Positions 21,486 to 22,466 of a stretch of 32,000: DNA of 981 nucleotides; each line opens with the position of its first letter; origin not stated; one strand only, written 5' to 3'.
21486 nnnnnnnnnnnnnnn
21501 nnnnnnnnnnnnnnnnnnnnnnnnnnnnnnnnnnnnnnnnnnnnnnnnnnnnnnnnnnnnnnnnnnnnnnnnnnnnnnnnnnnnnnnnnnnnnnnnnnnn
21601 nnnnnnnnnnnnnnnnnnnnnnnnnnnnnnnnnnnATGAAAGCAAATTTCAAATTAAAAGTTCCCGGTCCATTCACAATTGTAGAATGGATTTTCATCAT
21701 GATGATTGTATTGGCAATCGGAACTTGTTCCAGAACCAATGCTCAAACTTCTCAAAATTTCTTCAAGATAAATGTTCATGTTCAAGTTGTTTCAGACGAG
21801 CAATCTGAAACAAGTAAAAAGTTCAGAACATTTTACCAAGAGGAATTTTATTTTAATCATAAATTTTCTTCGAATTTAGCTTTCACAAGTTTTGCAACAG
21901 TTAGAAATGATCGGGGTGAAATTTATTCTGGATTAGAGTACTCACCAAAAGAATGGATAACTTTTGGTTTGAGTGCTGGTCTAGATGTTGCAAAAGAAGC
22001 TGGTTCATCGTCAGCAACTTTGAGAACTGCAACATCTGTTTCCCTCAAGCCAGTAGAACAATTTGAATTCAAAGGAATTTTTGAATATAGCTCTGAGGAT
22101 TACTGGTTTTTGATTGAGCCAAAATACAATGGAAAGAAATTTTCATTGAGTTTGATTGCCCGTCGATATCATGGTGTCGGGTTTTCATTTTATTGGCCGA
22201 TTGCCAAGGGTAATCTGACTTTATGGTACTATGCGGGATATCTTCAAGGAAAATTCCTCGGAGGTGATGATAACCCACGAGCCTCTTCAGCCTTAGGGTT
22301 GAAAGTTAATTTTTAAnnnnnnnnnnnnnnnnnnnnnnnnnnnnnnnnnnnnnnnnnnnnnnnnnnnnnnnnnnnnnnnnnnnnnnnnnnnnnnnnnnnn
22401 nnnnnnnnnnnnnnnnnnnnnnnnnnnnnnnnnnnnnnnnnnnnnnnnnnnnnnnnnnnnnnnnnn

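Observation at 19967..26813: Bacterial (Bacteroidota-like) envelope gene set inside an archaeal chromosome: Q-rule signal peptides and outer-membrane beta-barrel signatures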

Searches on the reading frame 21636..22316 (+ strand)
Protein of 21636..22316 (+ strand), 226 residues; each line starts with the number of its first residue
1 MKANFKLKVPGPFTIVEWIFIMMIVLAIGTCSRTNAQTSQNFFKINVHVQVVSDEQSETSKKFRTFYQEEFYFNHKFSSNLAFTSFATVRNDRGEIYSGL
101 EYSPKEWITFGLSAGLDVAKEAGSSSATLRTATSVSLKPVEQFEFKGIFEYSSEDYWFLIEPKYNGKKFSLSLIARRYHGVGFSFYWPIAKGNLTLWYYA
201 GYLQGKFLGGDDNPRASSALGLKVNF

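Call 6: search_protein_families(library=pfam, proteins=[window:21636-22316:+], max_evalue=1)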
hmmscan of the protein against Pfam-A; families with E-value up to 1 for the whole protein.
window:21636-22316:+ (226 aa): 2 families
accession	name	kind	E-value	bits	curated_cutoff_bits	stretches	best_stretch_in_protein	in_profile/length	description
PF19805.5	DUF6288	-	0.06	12.9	26.3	1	101-172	220-290/402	Family of unknown function (DUF6288)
PF10694.14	DUF2500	-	0.071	14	33.5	0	138-179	42-81/102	Protein of unknown function (DUF2500)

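Call 17: search_protein_families(library=phrogs, proteins=[window:21636-22316:+], max_evalue=0.1)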
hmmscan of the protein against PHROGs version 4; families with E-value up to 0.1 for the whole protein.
window:21636-22316:+ (226 aa): 0 families

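Call 18: search_protein_families(library=ncbifam, proteins=[window:21636-22316:+], max_evalue=0.1)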
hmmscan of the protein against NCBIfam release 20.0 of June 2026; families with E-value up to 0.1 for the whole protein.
window:21636-22316:+ (226 aa): 0 families

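Call 33: find_homologous_proteins(query=window:21636-22316:+, max_evalue=0.01)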
Query window:21636-22316:+ (226 aa): 1 proteins with E <= 0.01 among 228 candidates.
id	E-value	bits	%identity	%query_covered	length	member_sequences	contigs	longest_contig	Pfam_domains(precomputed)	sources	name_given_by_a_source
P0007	5.1e-148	509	100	100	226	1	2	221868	-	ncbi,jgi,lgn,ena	ncbi:MAG: hypothetical protein WC812_03915 [Candidatus Pacearchaeota archaeon]|jgi:hypothetical prot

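Call 53: search_protein_representatives(protein=window:21636-22316:+)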
Query: 226 residues. Proteins with E-value up to 0.001 (for the whole library): 25; up to 1e-10: 3; up to 1e-30: 1. The best 25 are listed.
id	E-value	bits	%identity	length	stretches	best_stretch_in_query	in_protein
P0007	1.6e-148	508.5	100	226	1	1-226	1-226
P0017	1.2e-20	90.3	34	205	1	16-214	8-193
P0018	4.0e-19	85.4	33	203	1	21-226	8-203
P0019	1.4e-08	50.9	26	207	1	70-223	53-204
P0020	5.8e-07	45.6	36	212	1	72-196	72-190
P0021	6.5e-07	45.4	30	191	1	80-197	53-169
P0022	1.1e-06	44.8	32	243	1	88-225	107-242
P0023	1.5e-06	44.3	36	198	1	54-199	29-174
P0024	4.3e-06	42.8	31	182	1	74-208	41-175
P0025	7.1e-06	42.0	29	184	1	38-195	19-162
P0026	8.7e-06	41.7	33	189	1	82-201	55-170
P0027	1.1e-05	41.5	32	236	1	13-194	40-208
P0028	2.7e-05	40.1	33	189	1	83-199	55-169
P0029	3.3e-05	39.8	30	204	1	71-198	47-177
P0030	4.8e-05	39.3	30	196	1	51-202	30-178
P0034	2.7e-04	36.9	27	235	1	26-192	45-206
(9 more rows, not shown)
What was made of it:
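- Closest known: 12-stranded outer-membrane barrels. Different: It is an undescribed small family: 25 representatives among 1.84 billion proteins (call 53), plus a DPANN-resident branch.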

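Call 55: list_cluster_members(proteins=[P0017, P0018, P0019, P0020, P0021, P0022, P0023, P0024, P0027, P0034])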
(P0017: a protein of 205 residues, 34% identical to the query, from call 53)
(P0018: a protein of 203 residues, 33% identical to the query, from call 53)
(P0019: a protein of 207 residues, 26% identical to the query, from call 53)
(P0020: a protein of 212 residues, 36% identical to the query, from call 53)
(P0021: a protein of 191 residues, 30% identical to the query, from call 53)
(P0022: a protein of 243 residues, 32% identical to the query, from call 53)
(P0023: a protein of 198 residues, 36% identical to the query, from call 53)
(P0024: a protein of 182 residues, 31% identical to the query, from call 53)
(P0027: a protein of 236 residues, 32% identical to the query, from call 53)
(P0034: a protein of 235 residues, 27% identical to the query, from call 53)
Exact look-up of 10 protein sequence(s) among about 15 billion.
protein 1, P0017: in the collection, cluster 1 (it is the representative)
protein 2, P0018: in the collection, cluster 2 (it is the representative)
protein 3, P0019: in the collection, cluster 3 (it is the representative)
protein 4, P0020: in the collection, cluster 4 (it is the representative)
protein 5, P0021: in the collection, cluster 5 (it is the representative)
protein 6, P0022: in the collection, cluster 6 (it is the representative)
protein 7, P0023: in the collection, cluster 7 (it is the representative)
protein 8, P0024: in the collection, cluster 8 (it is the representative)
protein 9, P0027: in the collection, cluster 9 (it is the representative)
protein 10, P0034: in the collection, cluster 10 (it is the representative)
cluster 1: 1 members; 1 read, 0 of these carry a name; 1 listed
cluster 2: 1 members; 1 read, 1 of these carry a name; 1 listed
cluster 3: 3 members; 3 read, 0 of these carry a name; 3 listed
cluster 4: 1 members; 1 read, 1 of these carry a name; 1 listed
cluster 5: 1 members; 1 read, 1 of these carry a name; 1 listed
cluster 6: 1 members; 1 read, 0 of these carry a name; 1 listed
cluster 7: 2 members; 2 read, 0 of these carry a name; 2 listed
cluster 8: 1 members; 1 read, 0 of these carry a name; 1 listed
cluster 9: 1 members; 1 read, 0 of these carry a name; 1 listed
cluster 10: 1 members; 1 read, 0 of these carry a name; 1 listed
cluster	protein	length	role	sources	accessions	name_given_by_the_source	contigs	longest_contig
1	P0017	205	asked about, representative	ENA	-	-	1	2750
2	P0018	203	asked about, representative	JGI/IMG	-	hypothetical protein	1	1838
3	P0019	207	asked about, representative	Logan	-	-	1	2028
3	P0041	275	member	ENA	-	-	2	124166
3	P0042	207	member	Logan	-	-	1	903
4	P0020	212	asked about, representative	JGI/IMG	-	hypothetical protein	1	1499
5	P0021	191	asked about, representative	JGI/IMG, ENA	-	hypothetical protein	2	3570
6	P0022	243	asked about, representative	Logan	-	-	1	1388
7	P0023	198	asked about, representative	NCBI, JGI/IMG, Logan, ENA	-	-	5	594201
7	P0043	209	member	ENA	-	-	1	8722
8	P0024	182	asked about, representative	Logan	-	-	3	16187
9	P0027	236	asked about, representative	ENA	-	-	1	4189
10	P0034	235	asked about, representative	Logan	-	-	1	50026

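Call 57: find_encoding_contigs(protein=P0023, flank=8000, max_places=2)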
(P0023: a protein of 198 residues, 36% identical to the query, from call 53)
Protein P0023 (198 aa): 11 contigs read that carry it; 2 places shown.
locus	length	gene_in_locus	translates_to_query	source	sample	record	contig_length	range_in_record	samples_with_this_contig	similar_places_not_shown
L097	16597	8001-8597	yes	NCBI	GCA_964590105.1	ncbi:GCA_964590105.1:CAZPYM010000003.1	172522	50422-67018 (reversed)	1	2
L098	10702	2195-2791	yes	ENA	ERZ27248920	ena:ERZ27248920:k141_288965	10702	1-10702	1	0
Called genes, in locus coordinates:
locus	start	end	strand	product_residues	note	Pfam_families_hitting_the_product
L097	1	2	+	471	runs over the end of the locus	-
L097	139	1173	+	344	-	PF00437:T2SSE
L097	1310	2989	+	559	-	PF13173:AAA_14 (faint), PF05157:MshEN, PF00437:T2SSE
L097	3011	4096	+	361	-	PF00482:T2SSF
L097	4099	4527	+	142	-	-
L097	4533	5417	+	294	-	-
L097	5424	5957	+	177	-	PF07963:N_methyl (faint)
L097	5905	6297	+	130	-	-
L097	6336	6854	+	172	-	PF07963:N_methyl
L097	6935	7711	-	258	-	PF01978:TrmB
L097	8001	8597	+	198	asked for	-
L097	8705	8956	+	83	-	-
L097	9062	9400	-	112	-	PF01588:tRNA_bind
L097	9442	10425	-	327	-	PF18920:DUF5671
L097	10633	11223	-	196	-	PF01928:CYTH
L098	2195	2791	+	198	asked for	-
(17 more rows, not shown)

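Call 58: find_encoding_contigs(protein=P0017, flank=8000, max_places=2)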
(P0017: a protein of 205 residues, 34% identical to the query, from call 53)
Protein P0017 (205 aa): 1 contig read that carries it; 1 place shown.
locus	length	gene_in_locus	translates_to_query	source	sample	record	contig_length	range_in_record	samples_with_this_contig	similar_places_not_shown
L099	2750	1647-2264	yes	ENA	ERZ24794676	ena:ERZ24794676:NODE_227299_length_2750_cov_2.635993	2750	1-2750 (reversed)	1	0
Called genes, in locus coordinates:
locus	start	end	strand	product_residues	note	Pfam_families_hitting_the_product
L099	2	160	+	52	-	?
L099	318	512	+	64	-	-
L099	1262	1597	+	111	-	-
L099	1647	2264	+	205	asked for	-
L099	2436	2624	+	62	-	-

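Call 59: find_encoding_contigs(protein=P0034, flank=8000, max_places=2)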
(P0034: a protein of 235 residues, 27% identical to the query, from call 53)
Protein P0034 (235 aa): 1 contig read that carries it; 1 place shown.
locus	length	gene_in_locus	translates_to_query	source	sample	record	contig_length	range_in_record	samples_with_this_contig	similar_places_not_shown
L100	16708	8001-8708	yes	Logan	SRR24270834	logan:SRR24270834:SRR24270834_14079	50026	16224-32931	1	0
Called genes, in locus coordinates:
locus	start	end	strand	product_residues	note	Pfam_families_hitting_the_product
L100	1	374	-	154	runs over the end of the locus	-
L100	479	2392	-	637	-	-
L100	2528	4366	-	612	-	PF01875:Memo, PF09587:PGA_cap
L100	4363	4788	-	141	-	-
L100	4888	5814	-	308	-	PF10648:Gmad2, PF10646:Germane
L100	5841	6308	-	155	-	-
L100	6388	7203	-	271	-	PF13529:Peptidase_C39_2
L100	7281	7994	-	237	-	PF00160:Pro_isomerase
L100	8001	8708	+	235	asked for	-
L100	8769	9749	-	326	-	PF00438:S-AdoMet_synt_N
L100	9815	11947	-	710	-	PF13604:AAA_30 (faint), PF00580:UvrD-helicase, PF01443:Viral_helicase1 (faint), PF13245:AAA_19, PF13087:AAA_12 (faint), PF13361:UvrD_C, PF13538:UvrD_C_2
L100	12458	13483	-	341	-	PF02618:YceG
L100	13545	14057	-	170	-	PF14378:PAP2_3 (weak), PF01569:PAP2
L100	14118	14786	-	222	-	PF00730:HhH-GPD, PF00633:HHH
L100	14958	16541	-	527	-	PF01676:Metalloenzyme, PF06415:iPGM_N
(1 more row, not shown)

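Call 60: find_encoding_contigs(protein=P0041, flank=8000, max_places=1)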
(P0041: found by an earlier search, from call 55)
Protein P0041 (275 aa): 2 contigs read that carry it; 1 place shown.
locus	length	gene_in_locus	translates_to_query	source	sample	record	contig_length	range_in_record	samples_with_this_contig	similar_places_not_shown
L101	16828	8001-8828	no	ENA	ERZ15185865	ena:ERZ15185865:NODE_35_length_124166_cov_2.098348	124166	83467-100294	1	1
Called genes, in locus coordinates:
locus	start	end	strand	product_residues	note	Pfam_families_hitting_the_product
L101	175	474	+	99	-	PF00886:Ribosomal_S16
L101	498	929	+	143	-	-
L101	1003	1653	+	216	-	-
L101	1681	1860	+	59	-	PF00037:Fer4 (faint), PF13459:Fer4_15, PF13370:Fer4_13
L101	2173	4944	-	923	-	PF00801:PKD (faint), PF18911:PKD_4 (weak), PF02412:TSP_3 (weak)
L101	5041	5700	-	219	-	PF03575:Peptidase_S51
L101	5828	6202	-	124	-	-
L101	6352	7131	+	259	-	PF00271:Helicase_C, PF12344:UvrB, PF02151:UVR (weak)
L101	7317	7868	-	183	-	-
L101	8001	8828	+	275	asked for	-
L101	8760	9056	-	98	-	-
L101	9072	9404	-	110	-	-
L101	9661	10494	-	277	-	PF00924:MS_channel_2nd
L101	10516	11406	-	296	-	PF00924:MS_channel_2nd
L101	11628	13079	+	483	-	-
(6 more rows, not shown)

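Call 74: predict_structure(alignment_id=A2)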
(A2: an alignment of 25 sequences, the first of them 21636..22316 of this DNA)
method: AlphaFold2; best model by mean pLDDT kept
length: 226 residues; sequences in the alignment: 25
mean_pLDDT: 85.3   pTM: 0.71
mean pLDDT of the five models: 85.3, 85.1, 83.5, 83.5, 82.5
residues with pLDDT >= 90: 130; 70-90: 62; 50-70: 23; < 50: 11
segments of 3 or more residues with pLDDT < 50: 31-39
pLDDT, mean of each block of 10 residues (from residue 1): 56 79 76 45 76 63 80 92 94 94 96 94 80 96 96 95 97 95 96 92 92 91 90
secondary structure, 60 per line:
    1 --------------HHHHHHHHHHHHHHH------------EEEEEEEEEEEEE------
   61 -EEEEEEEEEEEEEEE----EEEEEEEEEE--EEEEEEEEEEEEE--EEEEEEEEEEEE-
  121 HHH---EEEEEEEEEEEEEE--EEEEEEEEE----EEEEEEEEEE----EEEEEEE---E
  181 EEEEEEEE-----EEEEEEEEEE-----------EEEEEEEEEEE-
elements in order: H15-29 E42-54 E62-76 E81-90 E93-105 E108-119 E127-140 E143-151 E156-165 E170-176 E180-188 E194-203 E215-225
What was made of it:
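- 21636..22316 (+): g21636: signal peptide (TNA|Q) plus a 12-stranded OM-type beta-barrel ending ..GLKVNF. It is a tandem diverged paralog of g20943. AF2 pLDDT 85 (call 74).
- On KdgM/NanC-type 12-stranded porins (g21636, g20943): g21636: pLDDT 85.3 with 12 strands (call 74).
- Checked: The g21636 model has pLDDT 85.3 and pTM 0.71, with 12 strands (call 74).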

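Call 77: fold_search(model_id=the predicted structure, library=pdb)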
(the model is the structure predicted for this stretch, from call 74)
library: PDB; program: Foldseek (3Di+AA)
matches with E <= 10: 872; with E <= 0.001: 61
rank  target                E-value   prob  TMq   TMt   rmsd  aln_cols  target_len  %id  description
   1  2f1c                  9.1e-06  1.00  0.53  0.48   6.1       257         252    8  Crystal structure of the monomeric porin OmpG (released 2006-06-27)
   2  2wvp                  1.2e-05  1.00  0.53  0.47   6.2       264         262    8  Synthetically modified OmpG (released 2010-07-14)
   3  1k24                  1.9e-05  1.00  0.38  0.36  12.3       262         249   10  Crystal Structure of the OpcA Outer Membrane Adhesin/Invasin from Neisseria meningitidis (released 2002-03-27)
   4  9a32_MODEL_1_A        2.7e-05  1.00  0.41  0.29  18.6       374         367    8  Model of E. coli OmpC by in-cell photo-crosslinking MS and deep learning (released 2023-02-24)
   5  4fqe                  3.1e-05  1.00  0.50  0.63   5.1       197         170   10  KdgM porin (released 2013-06-26)
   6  4pr7_A                6.1e-05  1.00  0.54  0.69   4.0       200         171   10  KdgM porin in complex with disordered oligogalacturonate (released 2014-06-11)
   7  4ctd_B                6.4e-05  1.00  0.49  0.48   8.6       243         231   11  X-ray structure of an engineered OmpG loop6-deletion (released 2014-08-13)
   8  7q5c                  7.4e-05  1.00  0.53  0.48   8.8       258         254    9  Crystal structure of OmpG in space group 96 (released 2022-11-16)
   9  6prn                  7.4e-05  1.00  0.37  0.31   9.1       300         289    6  E1M, K50A, R52A MUTANT OF RH. BLASTICA PORIN (released 1998-08-12)
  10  4ctd_A                7.8e-05  1.00  0.49  0.47   8.9       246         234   11  X-ray structure of an engineered OmpG loop6-deletion (released 2014-08-13)
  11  2x9k                  9.0e-05  1.00  0.52  0.44   6.7       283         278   10  Structure of a E.coli porin (released 2011-01-26)
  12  2iwv_A                9.4e-05  1.00  0.52  0.44   6.3       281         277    9  Structure of the monomeric outer membrane porin OmpG in the open and closed conformation (released 2006-08-14)
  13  2r89_A                9.9e-05  1.00  0.42  0.29   9.3       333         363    8  Crystal structure of the long-chain fatty acid transporter FadL mutant delta N3 (released 2008-09-23)
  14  2wjq                  1.0e-04  1.00  0.55  0.60   5.3       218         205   10  NanC porin structure in hexagonal crystal form. (released 2009-10-13)
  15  4e1t                  1.2e-04  1.00  0.54  0.50   5.2       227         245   10  X-ray crystal structure of the transmembrane beta-domain from invasin from Yersinia pseudotuberculosis (released 2012-06-13)
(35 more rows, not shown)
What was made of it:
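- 21636..22316 (+): Foldseek hits KdgM, NanC, PcoB and OMPLA (call 77).
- Checked: Its top PDB hits are all bacterial OM barrels: KdgM (TM 0.69), NanC, PcoB, intimin/invasin and OMPLA (call 77).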

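Call 102: fold_search(model_id=the predicted structure, library=viral)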
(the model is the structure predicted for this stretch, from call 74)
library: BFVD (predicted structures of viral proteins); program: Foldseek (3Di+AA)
matches with E <= 10: 510; with E <= 0.001: 16
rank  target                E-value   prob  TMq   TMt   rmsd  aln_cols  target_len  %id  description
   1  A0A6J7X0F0            7.2e-06  1.00  0.41  0.43   7.3       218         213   10  Uncharacterized protein [uncultured Caudovirales phage]
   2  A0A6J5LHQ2            5.6e-05  1.00  0.41  0.47   8.2       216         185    8  Uncharacterized protein [uncultured Caudovirales phage]
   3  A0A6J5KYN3            7.2e-05  1.00  0.26  0.23  21.7       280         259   11  Major outer membrane, Legionella pneumophila [uncultured Caudovirales phage]
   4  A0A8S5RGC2            1.9e-04  1.00  0.26  0.14  13.8       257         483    7  Outer membrane protein [virus sp. ct5rm7]
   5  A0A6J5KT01            3.1e-04  1.00  0.41  0.49  11.9       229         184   12  Uncharacterized protein [uncultured Caudovirales phage]
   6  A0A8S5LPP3            3.1e-04  1.00  0.32  0.24  11.8       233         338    8  Outer membrane protein [Myoviridae sp. ct0f722]
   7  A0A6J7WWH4            3.3e-04  1.00  0.40  0.47   8.7       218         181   10  Uncharacterized protein [uncultured Caudovirales phage]
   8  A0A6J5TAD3            3.8e-04  1.00  0.43  0.50  10.9       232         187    9  Porin domain-containing protein [uncultured Caudovirales phage]
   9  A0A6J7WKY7            6.4e-04  1.00  0.41  0.49  13.8       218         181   10  Uncharacterized protein [uncultured Caudovirales phage]
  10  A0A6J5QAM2            6.4e-04  0.69  0.16  0.16  19.9       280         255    7  OmpW Outer membrane protein W [uncultured Caudovirales phage]
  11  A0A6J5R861            7.4e-04  1.00  0.40  0.19  12.4       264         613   11  Autotransporter beta-domain containing protein [uncultured Caudovirales phage]
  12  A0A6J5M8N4            7.8e-04  0.98  0.22  0.27  17.2       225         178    9  Outer membrane protein beta-barrel [uncultured Caudovirales phage]
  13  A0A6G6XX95            8.2e-04  1.00  0.31  0.39  20.3       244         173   11  (no name in the UniProt tables at hand)
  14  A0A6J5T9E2            8.2e-04  0.97  0.24  0.24  22.5       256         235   10  Outer membrane protein beta-barrel [uncultured Caudovirales phage]
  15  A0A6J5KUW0            9.0e-04  1.00  0.42  0.11  14.1       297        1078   11  Autotransporter beta-domain containing protein [uncultured Caudovirales phage]
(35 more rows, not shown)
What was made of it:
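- Closest known: OMP genes carried as cargo by phages and other mobile elements of Gram-negative bacteria. Same: The viral structure library holds many such barrels (call 102).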
